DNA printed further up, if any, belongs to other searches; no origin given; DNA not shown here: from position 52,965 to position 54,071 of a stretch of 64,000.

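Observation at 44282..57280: Four calcineurin-like metallophosphoesterase paralogs, two of them in a four-gene operon with a DEDDh 3'-5' exonuclease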

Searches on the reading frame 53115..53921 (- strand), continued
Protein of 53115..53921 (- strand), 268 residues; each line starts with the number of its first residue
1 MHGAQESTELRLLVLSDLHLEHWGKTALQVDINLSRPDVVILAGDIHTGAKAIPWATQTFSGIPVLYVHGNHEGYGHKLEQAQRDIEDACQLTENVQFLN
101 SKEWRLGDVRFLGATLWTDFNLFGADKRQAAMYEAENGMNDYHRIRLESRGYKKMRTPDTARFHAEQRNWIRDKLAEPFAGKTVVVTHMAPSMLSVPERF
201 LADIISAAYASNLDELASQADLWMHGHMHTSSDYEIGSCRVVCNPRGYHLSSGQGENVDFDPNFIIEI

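Call 26: find_encoding_contigs(protein=P0236, flank=8000, max_places=3)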
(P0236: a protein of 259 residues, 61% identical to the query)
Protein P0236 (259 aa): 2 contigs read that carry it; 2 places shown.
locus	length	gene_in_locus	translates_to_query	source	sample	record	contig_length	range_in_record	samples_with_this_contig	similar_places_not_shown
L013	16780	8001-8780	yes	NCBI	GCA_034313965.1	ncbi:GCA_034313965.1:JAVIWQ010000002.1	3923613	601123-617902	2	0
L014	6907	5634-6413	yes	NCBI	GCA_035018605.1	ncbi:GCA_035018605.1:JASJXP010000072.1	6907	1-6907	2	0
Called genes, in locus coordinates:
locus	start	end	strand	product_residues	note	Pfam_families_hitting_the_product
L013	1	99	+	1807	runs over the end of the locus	PF01580:FtsK_SpoIIIE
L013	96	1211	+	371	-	PF00266:Aminotran_5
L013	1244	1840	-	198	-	PF03848:TehB, PF13489:Methyltransf_23, PF08241:Methyltransf_11, PF08242:Methyltransf_12 (weak), PF13649:Methyltransf_25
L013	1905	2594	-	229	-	-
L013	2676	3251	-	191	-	-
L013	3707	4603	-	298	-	PF05621:TniB, PF13401:AAA_22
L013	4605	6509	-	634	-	PF13384:HTH_23 (faint), PF13518:HTH_28 (faint), PF13551:HTH_29, PF13565:HTH_32 (weak), PF09299:Mu-transpos_C (weak)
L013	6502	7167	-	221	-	PF08722:Tn7_TnsA-like_N, PF08721:Tn7_Tnp_TnsA_C (faint)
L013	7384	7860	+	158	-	PF16473:Rv2179c-like (weak)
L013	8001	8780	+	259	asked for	PF00149:Metallophos, PF12850:Metallophos_2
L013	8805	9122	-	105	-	-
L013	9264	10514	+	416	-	PF14690:Zn_ribbon_ISL3, PF13542:HTH_Tnp_ISL3, PF01610:DDE_Tnp_ISL3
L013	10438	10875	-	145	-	-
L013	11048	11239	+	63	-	PF01381:HTH_3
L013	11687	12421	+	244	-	-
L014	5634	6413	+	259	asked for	PF00149:Metallophos, PF12850:Metallophos_2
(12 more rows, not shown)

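Call 43: search_solved_structures(query=A3, max_evalue=10)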
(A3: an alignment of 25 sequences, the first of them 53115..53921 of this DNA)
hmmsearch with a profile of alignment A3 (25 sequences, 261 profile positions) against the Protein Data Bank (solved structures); distinct sequences matched with E-value up to 10: 2.
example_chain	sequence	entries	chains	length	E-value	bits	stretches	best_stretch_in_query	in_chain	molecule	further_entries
6unc_A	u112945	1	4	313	0.00033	23.4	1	4-74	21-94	Metallophos domain-containing protein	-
3muq_A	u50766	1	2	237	0.41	13.2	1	107-188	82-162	uncharacterized conserved protein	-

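Call 60: search_protein_families(library=phrogs, proteins=[window:53115-53921:-], max_evalue=0.001)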
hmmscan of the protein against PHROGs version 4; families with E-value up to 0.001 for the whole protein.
window:53115-53921:- (268 aa): 2 families
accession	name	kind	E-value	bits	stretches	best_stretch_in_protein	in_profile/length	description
phrog_1649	-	other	1.8e-50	172.4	1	10-267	36-305/308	metallo-phosphoesterase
phrog_547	-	other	5.3e-05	23.4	0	34-97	70-132/245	phosphoesterase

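Call 61: predict_structure(alignment_id=A3)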
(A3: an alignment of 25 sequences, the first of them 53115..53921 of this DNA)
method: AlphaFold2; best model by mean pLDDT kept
length: 268 residues; sequences in the alignment: 25
mean_pLDDT: 92.2   pTM: 0.91
mean pLDDT of the five models: 92.2, 92.2, 90.7, 90.6, 88.8
residues with pLDDT >= 90: 207; 70-90: 53; 50-70: 3; < 50: 5
segments of 3 or more residues with pLDDT < 50: 1-5
pLDDT, mean of each block of 10 residues (from residue 1): 55 97 84 95 95 96 97 88 96 96 97 94 90 88 90 92 96 97 97 93 88 96 95 97 95 89 96
secondary structure, 60 per line:
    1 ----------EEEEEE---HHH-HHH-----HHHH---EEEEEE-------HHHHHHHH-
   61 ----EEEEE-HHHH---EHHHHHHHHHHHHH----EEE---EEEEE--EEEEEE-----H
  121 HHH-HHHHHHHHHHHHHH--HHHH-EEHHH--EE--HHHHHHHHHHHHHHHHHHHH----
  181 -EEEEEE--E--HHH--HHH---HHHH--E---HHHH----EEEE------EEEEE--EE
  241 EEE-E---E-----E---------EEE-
elements in order: E11-16 H32-35 E39-44 H52-59 E65-69 H71-74 H79-91 E96-98 E102-106 E109-114 H120-123 H125-138 H141-144 H157-176 E182-187 H204-207 H214-217 E222-225 E232-236 E239-243 E265-267
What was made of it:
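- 53115..53921 (-): MPP_B: 268-aa A/B/D-type metallophosphoesterase and sixth gene of the same co-directional array. AF2 pLDDT 92 (call 61).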

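Call 65: fold_search(model_id=the predicted structure, library=pdb)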
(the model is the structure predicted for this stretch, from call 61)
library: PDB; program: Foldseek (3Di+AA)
matches with E <= 10: 778; with E <= 0.001: 46
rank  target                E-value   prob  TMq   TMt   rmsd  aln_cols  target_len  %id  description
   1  6unc_C                3.2e-09  1.00  0.64  0.62   4.6       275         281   18  The crystal structure of Phosphopantetheinyl Hydrolase (PptH) from Mycobacterium tuberculosis (released 2020-04-22)
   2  6unc_B                3.4e-09  1.00  0.65  0.62   4.6       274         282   18  The crystal structure of Phosphopantetheinyl Hydrolase (PptH) from Mycobacterium tuberculosis (released 2020-04-22)
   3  6unc_A                6.9e-09  1.00  0.65  0.63   4.6       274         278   17  The crystal structure of Phosphopantetheinyl Hydrolase (PptH) from Mycobacterium tuberculosis (released 2020-04-22)
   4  2hy1                  5.7e-08  1.00  0.47  0.54   7.3       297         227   18  Crystal structure of Rv0805 (released 2006-12-26)
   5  2hyp                  6.1e-08  1.00  0.49  0.56   7.4       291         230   19  Crystal structure of Rv0805 D66A mutant (released 2006-12-26)
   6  2hyo                  6.8e-08  1.00  0.49  0.56   7.3       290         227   16  Crystal structure of Rv0805 N97A mutant (released 2006-12-26)
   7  1war                  1.8e-07  1.00  0.53  0.46   6.4       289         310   12  Recombinant Human Purple Acid Phosphatase expressed in Pichia Pastoris (released 2005-07-06)
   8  1qhw_A                3.1e-07  1.00  0.50  0.45   8.4       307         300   12  PURPLE ACID PHOSPHATASE FROM RAT BONE (released 1999-09-15)
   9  3ib7                  4.7e-07  1.00  0.48  0.45   7.8       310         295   16  Crystal structure of full length Rv0805 (released 2009-09-29)
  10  5k78_A                8.6e-07  1.00  0.47  0.38   8.0       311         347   11  Dbr1 in complex with 16-mer branched RNA (released 2016-12-07)
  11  4tug_C                1.2e-06  1.00  0.45  0.39   7.1       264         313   16  Crystal structure of MjMre11-DNA2 complex (released 2014-10-15)
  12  5uq6                  1.3e-06  1.00  0.49  0.44   7.2       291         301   12  PIG PURPLE ACID PHOSPHATASE COMPLEXED WITH PHOSPHATE IN TWO COORDINATION MODES ALONG WITH A BRIDGING HYDROXIDE ION (released 2017-05-24)
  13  5k73_D                1.5e-06  1.00  0.50  0.39   7.2       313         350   12  as-isolated Dbr1 with Fe(II) and Zn(II) (released 2016-12-07)
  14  5k78_B                1.5e-06  1.00  0.49  0.39   7.4       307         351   11  Dbr1 in complex with 16-mer branched RNA (released 2016-12-07)
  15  4pei_E                1.6e-06  1.00  0.46  0.37   8.1       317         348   12  Dbr1 in complex with synthetic branched RNA analog (released 2014-08-27)
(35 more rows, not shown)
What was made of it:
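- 53115..53921 (-): Best fold matches: PptH 6unc (TM 0.65), Rv0805, MPPED2 (call 65).
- On SbcCD / Mre11-Rad50 nuclease: Mre11 and SbcD rank below the phosphodiesterase matches for MPP_B (call 65).
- Closest known: PptH. Same: These are the best structural matches of the MPP_B model: 6unc TM 0.65, Rv0805 E = 6e-8, MPPED2 TM 0.57 (call 65).
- The fold of A/B is nearest to small-substrate phosphodiesterases: PptH, Rv0805 cNMP phosphodiesterase, MPPED2 and GpdQ (call 65). The best fold matches of A/B are small-molecule phosphodiesterases, with Mre11 and SbcD ranked lower (ranks 11 and 38, call 65).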

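Call 67: find_related_loci(query=A3, collection=viral_contigs, flank=6000)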
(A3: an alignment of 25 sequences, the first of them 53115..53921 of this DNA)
Query A3 (268 aa) in viral_contigs; peptide patterns used: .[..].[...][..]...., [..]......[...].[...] (x = any residue, [..] = any of these).
105 stretches matched a pattern; 34 encode a relative of the query (tblastn E <= 1e-3); 34 distinct loci.
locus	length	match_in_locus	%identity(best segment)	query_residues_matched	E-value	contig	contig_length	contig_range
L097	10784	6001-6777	60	10-268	6e-104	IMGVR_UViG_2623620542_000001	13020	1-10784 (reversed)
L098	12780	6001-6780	56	10-268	8e-95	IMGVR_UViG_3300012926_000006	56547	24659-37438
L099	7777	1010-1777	43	4-268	4e-57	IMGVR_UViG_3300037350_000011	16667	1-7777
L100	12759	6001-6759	43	10-268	2e-56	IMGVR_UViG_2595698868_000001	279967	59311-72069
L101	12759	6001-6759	44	10-268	1e-56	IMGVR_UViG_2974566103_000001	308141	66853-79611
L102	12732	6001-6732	41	1-249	1e-54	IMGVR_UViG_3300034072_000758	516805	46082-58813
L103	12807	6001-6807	35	10-268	3e-41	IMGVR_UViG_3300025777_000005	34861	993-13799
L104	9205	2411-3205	35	3-268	7e-39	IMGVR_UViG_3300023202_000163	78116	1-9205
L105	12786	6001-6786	36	1-268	3e-38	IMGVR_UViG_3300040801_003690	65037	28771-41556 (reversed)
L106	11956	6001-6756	34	7-268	8e-38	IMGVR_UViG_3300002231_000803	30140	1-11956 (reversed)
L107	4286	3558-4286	35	7-240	4e-36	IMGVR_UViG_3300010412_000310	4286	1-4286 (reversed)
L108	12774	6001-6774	32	10-268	9e-35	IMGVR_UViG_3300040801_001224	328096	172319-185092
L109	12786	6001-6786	35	4-268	2e-34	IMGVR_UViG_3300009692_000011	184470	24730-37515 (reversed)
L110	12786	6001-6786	35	4-268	2e-34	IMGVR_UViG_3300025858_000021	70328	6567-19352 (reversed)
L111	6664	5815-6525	32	9-248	1e-34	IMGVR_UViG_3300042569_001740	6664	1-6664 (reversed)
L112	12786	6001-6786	35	4-268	2e-34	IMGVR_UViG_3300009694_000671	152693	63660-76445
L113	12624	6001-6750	34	12-268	2e-34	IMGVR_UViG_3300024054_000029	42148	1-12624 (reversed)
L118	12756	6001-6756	31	7-261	1e-32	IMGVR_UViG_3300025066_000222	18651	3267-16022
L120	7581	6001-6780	30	5-268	1e-27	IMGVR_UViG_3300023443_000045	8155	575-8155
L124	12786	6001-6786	30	6-268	4e-26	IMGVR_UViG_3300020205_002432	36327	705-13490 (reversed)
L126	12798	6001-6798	30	11-249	3e-25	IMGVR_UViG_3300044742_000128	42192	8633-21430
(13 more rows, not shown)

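Call 74: search_dna_similar(query=window:53115-53921:-, collection=plasmids, mode=protein, max_evalue=1e-20, max_rows=30)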
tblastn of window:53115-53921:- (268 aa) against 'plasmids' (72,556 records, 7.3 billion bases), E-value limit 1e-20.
Records with a match: 80; places in all: 91; records where one place covers at least 80% of the query: 74.
Best place of each record, by identity: <60% 80.
By first word of the organism name: Rhizobium 23; Pseudomonas 10; Variovorax 7; Ralstonia 6; Bosea 5; Acidiphilium 3; Bradyrhizobium 3; Polaromonas 2; Sinorhizobium 2; Methylorubrum 2; and 15 more.
By predicted mobility (MOB-suite, as given by PLSDB): non-mobilizable 53; mobilizable 14; conjugative 13.
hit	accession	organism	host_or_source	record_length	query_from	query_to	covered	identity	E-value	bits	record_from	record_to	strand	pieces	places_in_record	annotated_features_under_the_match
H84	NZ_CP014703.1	Ralstonia solanacearum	Solanum tuberosum,cell culture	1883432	10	268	97%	45.2%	7e-66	228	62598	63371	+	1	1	none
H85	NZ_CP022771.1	Ralstonia solanacearum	Solanum tuberosum,single cell,Potato ...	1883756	10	268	97%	45.2%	7e-66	228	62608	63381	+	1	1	none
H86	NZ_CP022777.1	Ralstonia solanacearum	Solanum tuberosum,single cell,Potato ...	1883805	10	268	97%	45.2%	7e-66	228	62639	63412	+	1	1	none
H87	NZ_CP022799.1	Ralstonia solanacearum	Solanum tuberosum,single cell,Potato ...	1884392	10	268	97%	45.2%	7e-66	228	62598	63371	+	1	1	none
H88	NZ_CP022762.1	Ralstonia solanacearum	Solanum tuberosum,single cell,Potato ...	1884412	10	268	97%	45.2%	7e-66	228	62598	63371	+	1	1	none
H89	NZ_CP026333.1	Pseudomonas sp. XWY-1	cell culture,Rice Fields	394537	2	268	100%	41.4%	6e-48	177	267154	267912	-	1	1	metallophosphoesterase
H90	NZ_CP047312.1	Pseudomonas putida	whole organism,soil sample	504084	2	268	100%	41.4%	6e-48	177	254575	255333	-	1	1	metallophosphoesterase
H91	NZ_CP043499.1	Rhizobium grahamii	Prosopis cineraria,pure bacterial ...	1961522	10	268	97%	42.5%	7e-50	182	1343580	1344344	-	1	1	none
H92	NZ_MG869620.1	Polaromonas sp. H6N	Hansbreen Glacier, Spitsbergen, surface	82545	5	268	99%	41.3%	6e-51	186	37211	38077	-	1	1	metallophosphoesterase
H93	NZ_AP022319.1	Burkholderia sp. THE68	Togo hemipterus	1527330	10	268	97%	41.5%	3e-47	175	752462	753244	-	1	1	none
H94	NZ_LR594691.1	Variovorax sp. WDL1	linuron-contaminated soil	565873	9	262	95%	42.3%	2e-49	181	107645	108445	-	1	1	metallophosphoesterase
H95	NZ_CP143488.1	Pseudomonas silesiensis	single cell,landfill for plastics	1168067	9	267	97%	41.2%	2e-48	178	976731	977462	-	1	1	record has no annotation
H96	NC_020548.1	Azoarcus sp. KH32C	-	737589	1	268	100%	39.4%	7e-47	174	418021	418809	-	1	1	metallophosphoesterase family protein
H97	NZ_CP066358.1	Sinorhizobium meliloti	Medicago lupulina L.,nodules of ...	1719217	10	268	97%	40.5%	1e-49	182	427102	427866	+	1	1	none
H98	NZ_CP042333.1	Bosea sp. F3-2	soybean,soil sample,rhizosphere soil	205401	5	268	99%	39.6%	1e-40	156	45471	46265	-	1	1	metallophosphoesterase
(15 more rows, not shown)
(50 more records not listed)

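Call 93: search_protein_families(library=pfam, proteins=[L113:3652-5568:+, L118:3162-5084:+, L120:1778-4660:+, L108:2885-4633:+, L109:8818-10011:+, L126:10275-10952:+, L124:5450-5929:+], max_evalue=0.001)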
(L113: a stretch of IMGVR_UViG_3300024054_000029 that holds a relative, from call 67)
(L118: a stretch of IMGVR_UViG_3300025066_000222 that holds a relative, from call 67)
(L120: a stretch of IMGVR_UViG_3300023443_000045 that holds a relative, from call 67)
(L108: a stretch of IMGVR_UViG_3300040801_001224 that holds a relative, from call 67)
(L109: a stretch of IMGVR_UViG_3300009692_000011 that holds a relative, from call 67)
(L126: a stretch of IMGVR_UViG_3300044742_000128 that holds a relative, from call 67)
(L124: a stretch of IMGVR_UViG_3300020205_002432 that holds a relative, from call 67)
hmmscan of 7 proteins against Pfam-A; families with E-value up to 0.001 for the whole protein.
L113:3652-5568:+ (638 aa): 4 families
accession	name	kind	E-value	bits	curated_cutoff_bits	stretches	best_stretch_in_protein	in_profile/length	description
PF01653.23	DNA_ligase_aden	-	7.4e-32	111.3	27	1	96-303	27-249/253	NAD-dependent DNA ligase adenylation domain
PF03120.22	DNA_ligase_OB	-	4.6e-14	52.5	32.9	1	313-383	2-72/79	NAD-dependent DNA ligase OB-fold domain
PF00533.33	BRCT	-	9e-11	42.3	21.3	1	566-635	5-77/78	BRCA1 C Terminus (BRCT) domain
PF12738.14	PTCB-BRCT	-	4.2e-06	27.1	22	1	575-627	9-59/63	twin BRCT domain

L118:3162-5084:+ (640 aa): 2 families
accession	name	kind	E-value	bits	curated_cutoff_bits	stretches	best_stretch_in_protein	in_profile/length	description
PF02867.20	Ribonuc_red_lgC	-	3.4e-06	26.4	23.9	0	266-360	153-249/523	Ribonucleotide reductase, barrel domain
PF21995.1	RNR-II_ins_dom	-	0.00041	21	27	1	145-196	39-96/107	B12-dependent ribonucleotide reductase, insertion domain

L120:1778-4660:+ (960 aa): 4 families
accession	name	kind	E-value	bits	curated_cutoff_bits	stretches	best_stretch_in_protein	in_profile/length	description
PF16403.11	Bact_surface_Ig-like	-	8.8e-34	115.8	27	3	292-356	7-71/71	Bacterial surface protein, Ig-like domain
PF18981.6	InlK_D3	-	5.4e-10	39.7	25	2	228-275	28-75/75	Internalin K domain (D3/D4)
PF07523.18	Big_3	-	0.00011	22.9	21.2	0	315-354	35-68/68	Bacterial Ig-like domain (group 3)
PF02494.22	HYR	-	0.00032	21.4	21.7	0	220-275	28-81/81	HYR domain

L108:2885-4633:+ (582 aa): 2 families
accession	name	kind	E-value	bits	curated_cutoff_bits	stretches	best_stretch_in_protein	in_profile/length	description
PF02867.20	Ribonuc_red_lgC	-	7.8e-79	266.1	23.9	3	412-564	374-523/523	Ribonucleotide reductase, barrel domain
PF00317.26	Ribonuc_red_lgN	-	7.7e-12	45.5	28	1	48-112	7-77/77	Ribonucleotide reductase, all-alpha domain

L109:8818-10011:+ (397 aa): 1 family
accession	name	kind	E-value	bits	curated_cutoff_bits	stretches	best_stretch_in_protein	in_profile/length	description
PF01139.22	RtcB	-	1.3e-126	423.7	27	1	22-397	1-426/426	tRNA-splicing ligase RtcB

L126:10275-10952:+ (225 aa): 1 family
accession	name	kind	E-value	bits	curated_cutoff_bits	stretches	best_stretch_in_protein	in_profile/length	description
PF02511.20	Thy1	-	2.6e-32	112.6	24.8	1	23-216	7-190/191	Thymidylate synthase complementing protein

L124:5450-5929:+ (159 aa): 1 family
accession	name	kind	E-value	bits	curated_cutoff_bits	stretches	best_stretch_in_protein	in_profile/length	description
PF07486.17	Hydrolase_2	-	2.1e-24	86.5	27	1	56-158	1-100/100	Cell Wall Hydrolase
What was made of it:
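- On Canonical RNA repair systems (Pnkp/Hen1, RtcAB, T4 Pnk+Rnl): RtcB lies near an A/B homologue only in one phage lineage (call 93).
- In phage contigs the A/B-type MPP sits beside ribonucleotide reductase, ThyX and NAD-ligase genes (call 93).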
